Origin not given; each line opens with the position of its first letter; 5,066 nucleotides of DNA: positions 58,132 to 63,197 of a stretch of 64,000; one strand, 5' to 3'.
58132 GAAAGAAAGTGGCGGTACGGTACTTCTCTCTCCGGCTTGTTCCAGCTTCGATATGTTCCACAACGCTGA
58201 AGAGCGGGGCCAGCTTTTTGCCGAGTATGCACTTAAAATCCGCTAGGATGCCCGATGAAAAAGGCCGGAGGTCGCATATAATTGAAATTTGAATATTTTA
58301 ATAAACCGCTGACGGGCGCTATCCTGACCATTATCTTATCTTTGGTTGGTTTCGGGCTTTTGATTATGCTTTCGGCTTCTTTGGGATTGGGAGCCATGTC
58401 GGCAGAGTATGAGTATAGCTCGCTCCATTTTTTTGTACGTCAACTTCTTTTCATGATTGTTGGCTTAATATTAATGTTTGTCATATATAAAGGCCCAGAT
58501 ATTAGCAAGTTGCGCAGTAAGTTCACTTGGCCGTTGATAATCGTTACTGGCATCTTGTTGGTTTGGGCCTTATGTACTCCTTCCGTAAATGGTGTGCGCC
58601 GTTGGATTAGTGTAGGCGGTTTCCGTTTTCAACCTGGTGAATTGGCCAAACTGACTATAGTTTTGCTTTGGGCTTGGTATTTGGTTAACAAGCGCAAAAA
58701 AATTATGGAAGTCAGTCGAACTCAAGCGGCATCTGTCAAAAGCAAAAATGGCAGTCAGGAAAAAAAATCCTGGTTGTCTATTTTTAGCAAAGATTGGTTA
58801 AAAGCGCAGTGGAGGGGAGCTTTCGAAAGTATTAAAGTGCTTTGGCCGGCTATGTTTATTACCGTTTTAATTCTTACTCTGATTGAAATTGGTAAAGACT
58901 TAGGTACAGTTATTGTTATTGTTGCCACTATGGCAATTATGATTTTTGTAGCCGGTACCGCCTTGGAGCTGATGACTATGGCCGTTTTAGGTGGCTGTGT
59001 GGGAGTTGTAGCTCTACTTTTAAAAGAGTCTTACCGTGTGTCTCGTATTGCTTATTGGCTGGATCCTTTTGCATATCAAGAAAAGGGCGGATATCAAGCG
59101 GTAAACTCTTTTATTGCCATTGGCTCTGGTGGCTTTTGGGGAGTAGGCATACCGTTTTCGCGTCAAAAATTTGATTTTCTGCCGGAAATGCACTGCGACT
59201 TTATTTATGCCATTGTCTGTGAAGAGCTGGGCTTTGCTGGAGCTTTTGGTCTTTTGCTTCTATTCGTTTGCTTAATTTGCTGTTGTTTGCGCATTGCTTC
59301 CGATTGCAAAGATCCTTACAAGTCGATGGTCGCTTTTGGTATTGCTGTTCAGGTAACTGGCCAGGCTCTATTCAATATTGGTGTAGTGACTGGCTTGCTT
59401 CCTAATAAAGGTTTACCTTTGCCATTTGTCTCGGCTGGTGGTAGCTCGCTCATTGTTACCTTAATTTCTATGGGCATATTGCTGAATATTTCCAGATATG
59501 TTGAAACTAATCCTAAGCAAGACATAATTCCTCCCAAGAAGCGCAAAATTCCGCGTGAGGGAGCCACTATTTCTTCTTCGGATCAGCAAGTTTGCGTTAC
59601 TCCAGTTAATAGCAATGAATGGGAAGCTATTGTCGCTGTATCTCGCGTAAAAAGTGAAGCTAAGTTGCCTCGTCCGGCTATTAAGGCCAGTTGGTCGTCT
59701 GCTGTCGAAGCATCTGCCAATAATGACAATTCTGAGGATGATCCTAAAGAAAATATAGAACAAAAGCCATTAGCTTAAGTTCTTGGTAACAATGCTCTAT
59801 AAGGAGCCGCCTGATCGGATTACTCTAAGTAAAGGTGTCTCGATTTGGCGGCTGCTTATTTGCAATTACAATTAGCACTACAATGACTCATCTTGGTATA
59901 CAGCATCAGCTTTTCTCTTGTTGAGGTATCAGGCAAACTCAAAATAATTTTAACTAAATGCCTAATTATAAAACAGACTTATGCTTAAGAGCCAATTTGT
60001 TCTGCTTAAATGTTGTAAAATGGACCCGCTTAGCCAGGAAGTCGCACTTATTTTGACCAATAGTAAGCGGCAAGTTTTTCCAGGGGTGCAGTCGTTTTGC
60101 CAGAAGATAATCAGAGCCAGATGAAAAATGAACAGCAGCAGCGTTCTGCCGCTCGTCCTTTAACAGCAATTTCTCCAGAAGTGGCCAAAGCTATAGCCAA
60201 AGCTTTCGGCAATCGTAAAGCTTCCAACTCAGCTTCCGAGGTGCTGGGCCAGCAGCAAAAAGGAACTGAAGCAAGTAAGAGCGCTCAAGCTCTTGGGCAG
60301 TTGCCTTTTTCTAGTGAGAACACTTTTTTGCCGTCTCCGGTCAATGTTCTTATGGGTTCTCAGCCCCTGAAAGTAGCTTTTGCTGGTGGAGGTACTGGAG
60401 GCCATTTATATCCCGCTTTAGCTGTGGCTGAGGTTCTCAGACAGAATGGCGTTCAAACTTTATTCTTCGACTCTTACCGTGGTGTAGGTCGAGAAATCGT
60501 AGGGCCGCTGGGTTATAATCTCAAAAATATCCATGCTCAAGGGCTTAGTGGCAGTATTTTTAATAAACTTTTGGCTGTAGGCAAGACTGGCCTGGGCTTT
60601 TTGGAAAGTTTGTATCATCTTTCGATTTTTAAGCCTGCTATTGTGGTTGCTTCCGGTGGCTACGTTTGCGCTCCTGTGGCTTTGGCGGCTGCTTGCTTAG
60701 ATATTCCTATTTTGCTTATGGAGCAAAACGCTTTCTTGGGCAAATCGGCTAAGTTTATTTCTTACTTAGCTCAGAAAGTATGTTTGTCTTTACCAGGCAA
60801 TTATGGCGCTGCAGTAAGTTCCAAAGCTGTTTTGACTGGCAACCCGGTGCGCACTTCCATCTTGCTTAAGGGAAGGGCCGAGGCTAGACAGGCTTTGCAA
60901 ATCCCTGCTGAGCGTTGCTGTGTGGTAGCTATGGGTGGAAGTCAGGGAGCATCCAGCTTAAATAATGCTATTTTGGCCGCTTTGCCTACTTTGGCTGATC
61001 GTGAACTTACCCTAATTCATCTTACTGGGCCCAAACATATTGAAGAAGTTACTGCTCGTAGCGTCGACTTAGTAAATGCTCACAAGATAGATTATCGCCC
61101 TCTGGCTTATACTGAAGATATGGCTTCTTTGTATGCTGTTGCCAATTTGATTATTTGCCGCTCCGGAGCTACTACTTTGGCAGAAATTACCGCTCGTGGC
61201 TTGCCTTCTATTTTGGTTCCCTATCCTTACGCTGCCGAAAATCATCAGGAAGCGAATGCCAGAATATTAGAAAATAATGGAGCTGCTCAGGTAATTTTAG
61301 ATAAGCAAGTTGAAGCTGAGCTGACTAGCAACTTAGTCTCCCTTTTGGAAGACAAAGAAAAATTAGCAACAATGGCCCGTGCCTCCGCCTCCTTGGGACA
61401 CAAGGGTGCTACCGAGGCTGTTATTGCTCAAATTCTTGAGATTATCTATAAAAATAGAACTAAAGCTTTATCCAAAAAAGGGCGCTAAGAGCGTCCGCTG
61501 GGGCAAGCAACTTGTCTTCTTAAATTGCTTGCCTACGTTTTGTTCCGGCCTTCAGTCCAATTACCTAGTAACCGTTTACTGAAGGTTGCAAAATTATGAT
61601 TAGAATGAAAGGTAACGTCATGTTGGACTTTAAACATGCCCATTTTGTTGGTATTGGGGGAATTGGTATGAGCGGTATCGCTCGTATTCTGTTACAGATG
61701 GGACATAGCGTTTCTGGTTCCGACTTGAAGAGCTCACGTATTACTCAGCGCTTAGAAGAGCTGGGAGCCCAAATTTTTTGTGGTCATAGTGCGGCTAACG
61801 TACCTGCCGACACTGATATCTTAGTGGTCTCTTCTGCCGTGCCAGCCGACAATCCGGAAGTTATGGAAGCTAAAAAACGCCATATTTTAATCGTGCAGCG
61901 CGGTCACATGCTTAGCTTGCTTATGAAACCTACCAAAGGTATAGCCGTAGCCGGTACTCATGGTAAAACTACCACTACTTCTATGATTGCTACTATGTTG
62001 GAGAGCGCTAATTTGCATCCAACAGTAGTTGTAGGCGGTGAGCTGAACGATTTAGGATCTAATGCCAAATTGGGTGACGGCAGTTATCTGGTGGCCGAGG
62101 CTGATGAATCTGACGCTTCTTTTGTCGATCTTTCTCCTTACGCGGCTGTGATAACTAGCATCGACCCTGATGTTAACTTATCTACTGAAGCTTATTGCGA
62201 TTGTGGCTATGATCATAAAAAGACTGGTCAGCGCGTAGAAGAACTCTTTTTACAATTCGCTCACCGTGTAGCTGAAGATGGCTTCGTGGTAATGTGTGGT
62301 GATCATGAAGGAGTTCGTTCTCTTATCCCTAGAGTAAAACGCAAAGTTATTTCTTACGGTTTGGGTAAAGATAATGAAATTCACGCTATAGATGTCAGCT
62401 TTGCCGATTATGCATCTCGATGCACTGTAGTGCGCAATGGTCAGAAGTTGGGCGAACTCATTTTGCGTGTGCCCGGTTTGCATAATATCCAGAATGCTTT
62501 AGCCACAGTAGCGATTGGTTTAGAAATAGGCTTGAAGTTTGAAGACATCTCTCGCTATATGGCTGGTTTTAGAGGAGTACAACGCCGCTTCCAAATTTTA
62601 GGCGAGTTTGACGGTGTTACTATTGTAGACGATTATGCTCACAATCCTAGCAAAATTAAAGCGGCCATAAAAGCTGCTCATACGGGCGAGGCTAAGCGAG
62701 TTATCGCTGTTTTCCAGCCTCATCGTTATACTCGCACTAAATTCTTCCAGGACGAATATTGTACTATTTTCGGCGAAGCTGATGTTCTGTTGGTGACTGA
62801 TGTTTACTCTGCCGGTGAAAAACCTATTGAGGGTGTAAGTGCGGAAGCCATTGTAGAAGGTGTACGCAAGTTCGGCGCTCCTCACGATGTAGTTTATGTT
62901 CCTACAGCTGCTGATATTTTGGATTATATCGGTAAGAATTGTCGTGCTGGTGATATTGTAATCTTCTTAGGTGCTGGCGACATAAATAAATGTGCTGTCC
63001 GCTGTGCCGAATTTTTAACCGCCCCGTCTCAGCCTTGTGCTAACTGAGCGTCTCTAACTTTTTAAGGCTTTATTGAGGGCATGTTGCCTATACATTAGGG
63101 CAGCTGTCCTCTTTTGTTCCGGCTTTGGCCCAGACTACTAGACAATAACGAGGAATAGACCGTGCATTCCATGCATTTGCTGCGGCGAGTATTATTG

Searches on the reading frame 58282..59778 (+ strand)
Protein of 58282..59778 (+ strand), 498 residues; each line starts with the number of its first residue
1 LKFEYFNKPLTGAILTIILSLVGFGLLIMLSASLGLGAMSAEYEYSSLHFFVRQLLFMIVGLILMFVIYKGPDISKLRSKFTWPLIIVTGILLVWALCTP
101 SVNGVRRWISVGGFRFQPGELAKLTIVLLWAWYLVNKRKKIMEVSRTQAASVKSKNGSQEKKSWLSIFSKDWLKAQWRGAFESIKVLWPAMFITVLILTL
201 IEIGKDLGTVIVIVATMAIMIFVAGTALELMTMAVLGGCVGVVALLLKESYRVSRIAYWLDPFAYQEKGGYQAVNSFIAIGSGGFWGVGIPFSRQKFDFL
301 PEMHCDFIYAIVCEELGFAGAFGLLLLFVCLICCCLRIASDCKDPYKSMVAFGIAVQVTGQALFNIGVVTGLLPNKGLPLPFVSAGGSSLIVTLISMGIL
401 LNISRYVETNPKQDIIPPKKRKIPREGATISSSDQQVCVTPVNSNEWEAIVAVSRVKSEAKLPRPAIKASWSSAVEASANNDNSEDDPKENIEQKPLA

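Call 15: search_protein_families(library=pfam, proteins=[window:58282-59778:+], max_evalue=0.00001)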
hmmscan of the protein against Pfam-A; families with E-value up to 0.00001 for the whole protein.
window:58282-59778:+ (498 aa): 1 family
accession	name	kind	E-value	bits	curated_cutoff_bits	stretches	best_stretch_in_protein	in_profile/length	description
PF01098.24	FTSW_RODA_SPOVE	-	7.6e-90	301.9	26.4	1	15-407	4-354/356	Cell cycle protein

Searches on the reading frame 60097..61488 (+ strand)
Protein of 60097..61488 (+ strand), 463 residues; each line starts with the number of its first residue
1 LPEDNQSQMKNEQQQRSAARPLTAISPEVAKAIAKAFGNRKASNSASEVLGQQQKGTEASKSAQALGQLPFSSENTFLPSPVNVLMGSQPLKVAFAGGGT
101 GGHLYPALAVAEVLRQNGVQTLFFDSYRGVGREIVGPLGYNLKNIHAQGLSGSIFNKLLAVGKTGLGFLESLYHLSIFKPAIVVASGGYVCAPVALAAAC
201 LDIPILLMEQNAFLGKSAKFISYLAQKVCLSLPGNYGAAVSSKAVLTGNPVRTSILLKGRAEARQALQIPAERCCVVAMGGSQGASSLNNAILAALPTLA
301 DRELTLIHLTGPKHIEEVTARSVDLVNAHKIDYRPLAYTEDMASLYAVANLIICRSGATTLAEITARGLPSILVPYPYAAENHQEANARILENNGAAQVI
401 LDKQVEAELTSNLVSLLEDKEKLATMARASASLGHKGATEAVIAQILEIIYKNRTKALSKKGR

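Call 15: search_protein_families(library=pfam, proteins=[window:60097-61488:+], max_evalue=0.00001)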
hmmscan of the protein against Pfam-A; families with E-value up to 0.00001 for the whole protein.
window:60097-61488:+ (463 aa): 2 families
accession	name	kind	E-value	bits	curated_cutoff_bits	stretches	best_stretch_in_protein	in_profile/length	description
PF04101.22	Glyco_tran_28_C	-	5.9e-41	140.7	22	1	276-439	2-163/166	Glycosyltransferase family 28 C-terminal domain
PF03033.26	Glyco_transf_28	-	1.1e-25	90.7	26.2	1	93-228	1-137/139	Glycosyltransferase family 28 N-terminal domain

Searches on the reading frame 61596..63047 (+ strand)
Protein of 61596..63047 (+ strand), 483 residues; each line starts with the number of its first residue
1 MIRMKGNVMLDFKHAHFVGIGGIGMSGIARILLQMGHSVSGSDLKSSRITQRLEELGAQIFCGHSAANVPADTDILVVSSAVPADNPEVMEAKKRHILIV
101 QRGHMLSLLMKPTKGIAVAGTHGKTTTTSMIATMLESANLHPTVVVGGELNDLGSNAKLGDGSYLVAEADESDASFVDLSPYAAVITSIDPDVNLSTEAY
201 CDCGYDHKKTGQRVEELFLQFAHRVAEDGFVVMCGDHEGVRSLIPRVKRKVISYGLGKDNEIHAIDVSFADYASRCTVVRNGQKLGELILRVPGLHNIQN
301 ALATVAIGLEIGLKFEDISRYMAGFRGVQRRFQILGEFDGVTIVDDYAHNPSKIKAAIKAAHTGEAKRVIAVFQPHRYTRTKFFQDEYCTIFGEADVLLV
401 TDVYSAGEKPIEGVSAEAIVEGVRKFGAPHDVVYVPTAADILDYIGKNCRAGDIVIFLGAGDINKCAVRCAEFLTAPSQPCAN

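Call 76: search_protein_families(library=pfam, proteins=[window:61596-63047:+], max_evalue=0.01)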
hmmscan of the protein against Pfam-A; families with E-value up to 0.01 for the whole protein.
window:61596-63047:+ (483 aa): 4 families
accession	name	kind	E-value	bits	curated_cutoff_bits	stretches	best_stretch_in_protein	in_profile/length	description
PF01225.30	Mur_ligase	-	1.9e-29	102.3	21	1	14-111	1-92/95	Mur ligase family, catalytic domain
PF02875.26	Mur_ligase_C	-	3.3e-23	83.3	28.4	1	330-461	1-127/127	Mur ligase, glutamate ligase domain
PF08245.18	Mur_ligase_M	-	3.9e-17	63.3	24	1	118-307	1-199/200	Mur ligase middle domain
PF21799.2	MurD-like_N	-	0.0043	17.7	27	1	17-100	5-87/88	Mur ligase MurD-like, N-terminal domain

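Call 81: find_encoding_contigs(protein=window:61596-63047:+, flank=10000, max_places=1)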
Protein window:61596-63047:+ (483 aa): 22 contigs read that carry it; 1 place shown.
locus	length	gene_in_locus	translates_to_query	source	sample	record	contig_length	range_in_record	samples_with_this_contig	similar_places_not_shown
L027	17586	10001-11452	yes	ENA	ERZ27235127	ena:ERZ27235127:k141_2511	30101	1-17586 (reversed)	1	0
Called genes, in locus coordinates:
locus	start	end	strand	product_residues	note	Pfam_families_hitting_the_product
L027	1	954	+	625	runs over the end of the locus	PF03717:PBP_dimer (weak), PF00905:Transpeptidase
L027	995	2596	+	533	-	PF01225:Mur_ligase, PF08245:Mur_ligase_M, PF02875:Mur_ligase_C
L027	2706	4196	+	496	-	PF08245:Mur_ligase_M, PF02875:Mur_ligase_C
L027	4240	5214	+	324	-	PF00953:Glycos_transf_4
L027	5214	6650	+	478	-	PF21377:MurD_N, PF21799:MurD-like_N, PF08245:Mur_ligase_M, PF02875:Mur_ligase_C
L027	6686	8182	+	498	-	PF01098:FTSW_RODA_SPOVE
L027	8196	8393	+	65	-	-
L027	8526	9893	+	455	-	PF03033:Glyco_transf_28, PF04101:Glyco_tran_28_C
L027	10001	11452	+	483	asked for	PF01225:Mur_ligase, PF08245:Mur_ligase_M, PF02875:Mur_ligase_C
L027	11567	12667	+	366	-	-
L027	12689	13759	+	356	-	PF00753:Lactamase_B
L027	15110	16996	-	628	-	-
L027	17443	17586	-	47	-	?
